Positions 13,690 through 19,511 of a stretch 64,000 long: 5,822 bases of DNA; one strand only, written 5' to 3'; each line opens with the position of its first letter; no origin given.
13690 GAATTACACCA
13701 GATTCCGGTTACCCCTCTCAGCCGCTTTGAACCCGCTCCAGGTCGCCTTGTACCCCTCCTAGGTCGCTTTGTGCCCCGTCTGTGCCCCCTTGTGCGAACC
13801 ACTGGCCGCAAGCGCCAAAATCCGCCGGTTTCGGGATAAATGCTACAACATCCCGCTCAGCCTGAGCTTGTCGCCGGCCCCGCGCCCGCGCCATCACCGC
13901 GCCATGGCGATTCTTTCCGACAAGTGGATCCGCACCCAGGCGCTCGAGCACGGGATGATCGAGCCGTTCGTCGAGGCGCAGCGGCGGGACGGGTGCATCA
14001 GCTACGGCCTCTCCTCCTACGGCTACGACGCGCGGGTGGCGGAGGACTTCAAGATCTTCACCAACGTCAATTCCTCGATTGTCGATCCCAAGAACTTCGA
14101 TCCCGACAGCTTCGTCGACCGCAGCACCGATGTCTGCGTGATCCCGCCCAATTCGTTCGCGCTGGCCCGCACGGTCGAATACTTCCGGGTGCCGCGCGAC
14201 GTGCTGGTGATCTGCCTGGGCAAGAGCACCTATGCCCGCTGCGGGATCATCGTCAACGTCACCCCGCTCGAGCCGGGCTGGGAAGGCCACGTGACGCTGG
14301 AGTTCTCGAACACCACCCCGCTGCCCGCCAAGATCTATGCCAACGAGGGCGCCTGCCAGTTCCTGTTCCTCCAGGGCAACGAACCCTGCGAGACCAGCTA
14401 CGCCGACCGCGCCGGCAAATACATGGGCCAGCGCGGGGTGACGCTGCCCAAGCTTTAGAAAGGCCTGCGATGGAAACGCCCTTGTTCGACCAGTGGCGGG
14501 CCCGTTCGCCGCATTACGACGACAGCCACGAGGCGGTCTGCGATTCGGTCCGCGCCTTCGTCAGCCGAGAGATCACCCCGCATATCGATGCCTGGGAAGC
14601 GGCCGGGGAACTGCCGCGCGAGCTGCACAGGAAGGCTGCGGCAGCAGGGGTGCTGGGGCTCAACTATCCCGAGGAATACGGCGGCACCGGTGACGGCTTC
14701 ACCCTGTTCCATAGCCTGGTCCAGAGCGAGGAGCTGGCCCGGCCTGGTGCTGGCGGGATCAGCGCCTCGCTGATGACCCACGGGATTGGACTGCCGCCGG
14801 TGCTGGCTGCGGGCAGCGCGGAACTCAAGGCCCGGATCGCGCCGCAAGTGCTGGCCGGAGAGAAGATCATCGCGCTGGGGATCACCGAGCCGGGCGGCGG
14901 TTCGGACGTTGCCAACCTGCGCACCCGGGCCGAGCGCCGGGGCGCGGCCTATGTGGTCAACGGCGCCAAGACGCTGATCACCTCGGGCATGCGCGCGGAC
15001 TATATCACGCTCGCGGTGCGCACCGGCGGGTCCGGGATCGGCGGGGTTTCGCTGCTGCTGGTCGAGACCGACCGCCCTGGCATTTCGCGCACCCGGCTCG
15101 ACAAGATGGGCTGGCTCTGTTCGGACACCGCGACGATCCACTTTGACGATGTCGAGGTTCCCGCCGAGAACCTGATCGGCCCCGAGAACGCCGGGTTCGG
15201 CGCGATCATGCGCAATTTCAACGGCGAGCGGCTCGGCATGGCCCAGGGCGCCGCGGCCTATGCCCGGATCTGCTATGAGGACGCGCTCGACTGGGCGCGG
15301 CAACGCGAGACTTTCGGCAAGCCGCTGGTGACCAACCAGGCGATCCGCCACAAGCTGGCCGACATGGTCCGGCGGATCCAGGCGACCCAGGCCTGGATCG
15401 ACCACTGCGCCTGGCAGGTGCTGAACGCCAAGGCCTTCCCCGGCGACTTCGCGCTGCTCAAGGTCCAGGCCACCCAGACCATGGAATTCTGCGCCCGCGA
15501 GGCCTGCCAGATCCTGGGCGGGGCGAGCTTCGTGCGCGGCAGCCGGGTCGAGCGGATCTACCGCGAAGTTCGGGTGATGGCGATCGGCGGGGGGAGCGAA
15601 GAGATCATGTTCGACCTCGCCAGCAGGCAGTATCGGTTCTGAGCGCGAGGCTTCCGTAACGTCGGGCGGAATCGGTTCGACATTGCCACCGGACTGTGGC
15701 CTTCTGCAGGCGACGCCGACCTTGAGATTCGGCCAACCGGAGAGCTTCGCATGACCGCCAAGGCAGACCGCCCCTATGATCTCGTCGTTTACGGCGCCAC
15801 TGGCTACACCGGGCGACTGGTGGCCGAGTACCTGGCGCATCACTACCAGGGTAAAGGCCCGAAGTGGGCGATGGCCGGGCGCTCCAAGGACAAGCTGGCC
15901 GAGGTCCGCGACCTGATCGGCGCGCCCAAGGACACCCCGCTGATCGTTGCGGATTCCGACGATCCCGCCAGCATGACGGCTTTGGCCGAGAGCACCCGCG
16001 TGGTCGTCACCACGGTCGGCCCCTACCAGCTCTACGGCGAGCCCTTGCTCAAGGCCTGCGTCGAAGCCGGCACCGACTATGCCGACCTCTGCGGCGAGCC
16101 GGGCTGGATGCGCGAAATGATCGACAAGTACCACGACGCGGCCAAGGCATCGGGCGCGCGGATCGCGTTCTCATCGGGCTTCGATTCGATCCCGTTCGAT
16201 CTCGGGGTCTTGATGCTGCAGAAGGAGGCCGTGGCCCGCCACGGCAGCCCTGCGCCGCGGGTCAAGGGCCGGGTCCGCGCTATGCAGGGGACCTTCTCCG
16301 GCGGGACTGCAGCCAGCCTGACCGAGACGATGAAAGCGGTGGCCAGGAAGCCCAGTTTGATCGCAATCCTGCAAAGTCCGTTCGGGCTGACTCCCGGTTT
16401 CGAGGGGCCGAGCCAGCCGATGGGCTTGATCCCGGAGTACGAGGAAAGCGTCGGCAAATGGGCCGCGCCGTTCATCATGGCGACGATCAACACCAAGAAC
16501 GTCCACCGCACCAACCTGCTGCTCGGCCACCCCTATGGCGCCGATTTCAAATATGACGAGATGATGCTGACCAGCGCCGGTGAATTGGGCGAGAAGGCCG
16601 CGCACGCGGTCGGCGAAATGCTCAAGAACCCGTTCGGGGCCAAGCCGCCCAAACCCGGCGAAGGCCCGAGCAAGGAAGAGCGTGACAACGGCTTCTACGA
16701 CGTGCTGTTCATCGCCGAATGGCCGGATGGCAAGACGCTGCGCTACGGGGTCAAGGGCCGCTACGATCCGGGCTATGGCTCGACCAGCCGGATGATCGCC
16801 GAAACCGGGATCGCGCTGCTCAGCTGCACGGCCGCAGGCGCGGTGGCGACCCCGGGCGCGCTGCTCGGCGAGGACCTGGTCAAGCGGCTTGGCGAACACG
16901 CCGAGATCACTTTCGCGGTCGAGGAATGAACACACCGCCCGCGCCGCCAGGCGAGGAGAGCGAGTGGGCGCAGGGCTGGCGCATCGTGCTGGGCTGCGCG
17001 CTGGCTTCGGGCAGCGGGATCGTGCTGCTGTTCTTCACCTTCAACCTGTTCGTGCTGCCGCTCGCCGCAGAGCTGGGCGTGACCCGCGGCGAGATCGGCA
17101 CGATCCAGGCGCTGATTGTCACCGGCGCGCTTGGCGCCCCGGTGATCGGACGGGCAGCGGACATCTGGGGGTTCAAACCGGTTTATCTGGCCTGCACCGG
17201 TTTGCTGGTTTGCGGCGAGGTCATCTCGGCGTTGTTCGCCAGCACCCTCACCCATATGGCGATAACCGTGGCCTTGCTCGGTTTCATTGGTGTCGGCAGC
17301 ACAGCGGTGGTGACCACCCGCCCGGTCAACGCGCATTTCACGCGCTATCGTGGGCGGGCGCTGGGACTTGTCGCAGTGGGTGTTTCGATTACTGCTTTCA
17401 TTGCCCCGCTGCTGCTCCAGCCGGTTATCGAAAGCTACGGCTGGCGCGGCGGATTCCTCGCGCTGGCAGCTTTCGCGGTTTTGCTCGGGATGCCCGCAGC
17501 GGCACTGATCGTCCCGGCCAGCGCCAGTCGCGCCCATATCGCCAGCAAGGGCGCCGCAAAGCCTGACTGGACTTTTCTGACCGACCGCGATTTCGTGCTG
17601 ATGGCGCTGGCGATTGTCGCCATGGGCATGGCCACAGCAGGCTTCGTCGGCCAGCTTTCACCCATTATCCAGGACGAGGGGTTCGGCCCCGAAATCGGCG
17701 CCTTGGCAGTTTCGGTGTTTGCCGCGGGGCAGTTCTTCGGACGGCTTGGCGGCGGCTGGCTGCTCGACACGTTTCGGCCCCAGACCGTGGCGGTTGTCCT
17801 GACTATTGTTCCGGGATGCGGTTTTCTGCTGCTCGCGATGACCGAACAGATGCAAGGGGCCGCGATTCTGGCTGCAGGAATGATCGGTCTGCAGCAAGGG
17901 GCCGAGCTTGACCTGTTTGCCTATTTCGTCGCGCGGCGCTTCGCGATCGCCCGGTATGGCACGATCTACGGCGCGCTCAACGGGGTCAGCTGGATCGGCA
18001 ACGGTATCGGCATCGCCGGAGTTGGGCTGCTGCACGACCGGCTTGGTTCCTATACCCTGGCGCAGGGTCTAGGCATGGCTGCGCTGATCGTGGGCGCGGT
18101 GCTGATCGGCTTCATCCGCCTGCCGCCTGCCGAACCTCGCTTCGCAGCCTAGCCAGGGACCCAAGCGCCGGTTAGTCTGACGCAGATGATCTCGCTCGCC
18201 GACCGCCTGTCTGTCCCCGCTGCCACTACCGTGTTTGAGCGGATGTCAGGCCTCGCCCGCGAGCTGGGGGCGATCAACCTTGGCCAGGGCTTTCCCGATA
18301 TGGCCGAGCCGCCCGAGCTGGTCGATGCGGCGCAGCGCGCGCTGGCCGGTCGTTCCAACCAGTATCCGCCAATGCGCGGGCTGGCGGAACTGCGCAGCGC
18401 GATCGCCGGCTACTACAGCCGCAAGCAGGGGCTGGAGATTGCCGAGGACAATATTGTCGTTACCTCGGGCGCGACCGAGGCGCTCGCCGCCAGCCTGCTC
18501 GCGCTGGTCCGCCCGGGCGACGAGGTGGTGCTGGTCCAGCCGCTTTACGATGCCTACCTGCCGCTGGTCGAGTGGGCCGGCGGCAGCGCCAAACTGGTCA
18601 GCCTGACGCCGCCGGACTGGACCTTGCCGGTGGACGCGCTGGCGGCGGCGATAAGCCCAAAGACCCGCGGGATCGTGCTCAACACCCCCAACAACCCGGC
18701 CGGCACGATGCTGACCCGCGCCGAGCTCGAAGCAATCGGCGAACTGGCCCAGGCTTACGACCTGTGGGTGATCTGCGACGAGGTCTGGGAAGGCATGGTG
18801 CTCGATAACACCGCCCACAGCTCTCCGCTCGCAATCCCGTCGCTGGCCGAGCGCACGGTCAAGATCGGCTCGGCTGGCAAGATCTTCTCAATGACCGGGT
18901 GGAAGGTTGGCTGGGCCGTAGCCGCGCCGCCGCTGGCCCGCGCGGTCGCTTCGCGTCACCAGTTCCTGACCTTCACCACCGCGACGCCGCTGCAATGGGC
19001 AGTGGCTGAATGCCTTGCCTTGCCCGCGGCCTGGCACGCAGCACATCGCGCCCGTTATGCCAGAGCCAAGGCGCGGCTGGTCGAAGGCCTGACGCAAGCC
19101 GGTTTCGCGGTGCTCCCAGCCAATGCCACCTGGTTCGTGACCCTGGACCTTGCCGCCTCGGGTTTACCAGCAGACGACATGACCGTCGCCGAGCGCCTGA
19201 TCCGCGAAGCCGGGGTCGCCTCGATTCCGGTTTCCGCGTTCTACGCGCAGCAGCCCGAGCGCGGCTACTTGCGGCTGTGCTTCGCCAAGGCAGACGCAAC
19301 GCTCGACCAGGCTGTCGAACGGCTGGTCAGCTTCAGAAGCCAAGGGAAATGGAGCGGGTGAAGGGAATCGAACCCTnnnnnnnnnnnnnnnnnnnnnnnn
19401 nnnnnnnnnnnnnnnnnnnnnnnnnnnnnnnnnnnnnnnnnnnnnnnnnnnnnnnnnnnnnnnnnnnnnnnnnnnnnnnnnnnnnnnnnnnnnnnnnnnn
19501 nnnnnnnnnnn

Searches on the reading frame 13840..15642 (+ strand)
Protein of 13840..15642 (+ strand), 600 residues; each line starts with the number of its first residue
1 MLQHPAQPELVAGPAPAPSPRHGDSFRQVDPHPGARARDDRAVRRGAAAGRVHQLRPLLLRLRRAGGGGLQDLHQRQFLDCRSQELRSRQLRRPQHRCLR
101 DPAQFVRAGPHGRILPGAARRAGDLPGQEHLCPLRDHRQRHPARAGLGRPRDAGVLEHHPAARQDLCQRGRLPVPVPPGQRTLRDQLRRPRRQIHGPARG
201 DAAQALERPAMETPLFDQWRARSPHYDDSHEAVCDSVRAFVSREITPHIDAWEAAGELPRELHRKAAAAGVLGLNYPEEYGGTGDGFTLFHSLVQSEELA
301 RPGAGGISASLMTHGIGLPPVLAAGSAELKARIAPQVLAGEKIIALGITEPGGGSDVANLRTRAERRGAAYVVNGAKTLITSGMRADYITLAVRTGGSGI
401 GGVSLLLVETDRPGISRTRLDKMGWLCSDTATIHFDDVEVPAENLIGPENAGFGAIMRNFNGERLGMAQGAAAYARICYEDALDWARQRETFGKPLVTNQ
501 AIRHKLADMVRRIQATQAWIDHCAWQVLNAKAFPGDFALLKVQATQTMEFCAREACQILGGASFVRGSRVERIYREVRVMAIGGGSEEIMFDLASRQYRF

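Call 6: search_protein_families(library=pfam, proteins=[window:13840-15642:+], max_evalue=0.001)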
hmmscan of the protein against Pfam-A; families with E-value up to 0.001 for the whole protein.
window:13840-15642:+ (600 aa): 4 families
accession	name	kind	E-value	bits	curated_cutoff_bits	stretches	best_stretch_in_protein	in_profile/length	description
PF00441.29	Acyl-CoA_dh_1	-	1.3e-40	139.4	22.4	1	450-596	1-147/150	Acyl-CoA dehydrogenase, C-terminal domain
PF02771.21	Acyl-CoA_dh_N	-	1.9e-26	93.1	22.9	1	228-341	2-113/113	Acyl-CoA dehydrogenase, N-terminal domain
PF02770.24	Acyl-CoA_dh_M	-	3.2e-21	75.7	33.3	1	345-438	1-97/97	Acyl-CoA dehydrogenase, middle domain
PF08028.16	Acyl-CoA_dh_2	-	1.7e-09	38.5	22.7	1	474-581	10-127/134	Acyl-CoA dehydrogenase, C-terminal domain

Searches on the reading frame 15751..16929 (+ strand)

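Call 6: search_protein_families(library=pfam, proteins=[window:15751-16929:+], max_evalue=0.001)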
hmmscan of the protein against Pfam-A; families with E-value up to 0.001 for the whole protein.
window:15751-16929:+ (392 aa): 1 family
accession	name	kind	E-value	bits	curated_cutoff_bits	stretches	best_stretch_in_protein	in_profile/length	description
PF03435.24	Sacchrp_dh_NADP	-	4.1e-14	53.5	25.1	1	12-136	2-126/129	Saccharopine dehydrogenase NADP binding domain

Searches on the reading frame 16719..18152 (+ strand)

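Call 6: search_protein_families(library=pfam, proteins=[window:16719-18152:+], max_evalue=0.001)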
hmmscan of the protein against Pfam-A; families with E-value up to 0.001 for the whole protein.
window:16719-18152:+ (477 aa): 1 family
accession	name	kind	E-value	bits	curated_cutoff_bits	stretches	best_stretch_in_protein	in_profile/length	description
PF07690.21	MFS_1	-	4.1e-29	102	33.4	1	97-431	3-346/347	Major Facilitator Superfamily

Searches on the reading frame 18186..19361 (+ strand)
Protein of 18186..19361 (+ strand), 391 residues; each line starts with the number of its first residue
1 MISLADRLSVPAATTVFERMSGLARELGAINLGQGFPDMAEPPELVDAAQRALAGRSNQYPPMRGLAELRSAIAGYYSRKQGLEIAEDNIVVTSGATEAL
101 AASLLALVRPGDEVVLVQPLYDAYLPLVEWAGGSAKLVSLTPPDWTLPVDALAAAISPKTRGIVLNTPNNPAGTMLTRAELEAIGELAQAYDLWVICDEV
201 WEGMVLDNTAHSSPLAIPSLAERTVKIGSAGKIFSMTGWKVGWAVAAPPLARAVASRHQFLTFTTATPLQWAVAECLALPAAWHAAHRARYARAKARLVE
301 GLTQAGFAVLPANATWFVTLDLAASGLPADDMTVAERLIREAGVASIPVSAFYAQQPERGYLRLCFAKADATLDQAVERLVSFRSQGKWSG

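Call 6: search_protein_families(library=pfam, proteins=[window:18186-19361:+], max_evalue=0.001)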
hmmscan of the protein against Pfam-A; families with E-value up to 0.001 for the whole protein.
window:18186-19361:+ (391 aa): 5 families
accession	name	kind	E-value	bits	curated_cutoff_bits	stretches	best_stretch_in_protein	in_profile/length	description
PF00155.27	Aminotran_1_2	-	1.9e-66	225.2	19.7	1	30-380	4-361/361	Aminotransferase class I and II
PF01041.23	DegT_DnrJ_EryC1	-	6.8e-10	39.1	19.8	1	89-198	41-145/360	DegT/DnrJ/EryC1/StrS aminotransferase family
PF00266.25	Aminotran_5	-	2.1e-09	37.3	21.5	1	86-200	59-177/371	Aminotransferase class-V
PF01053.26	Cys_Met_Meta_PP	-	5.8e-08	32.1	27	1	83-206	64-181/381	Cys/Met metabolism PLP-dependent enzyme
PF01212.27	Beta_elim_lyase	-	0.00078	19.3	27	0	103-198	63-168/288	Beta-eliminating lyase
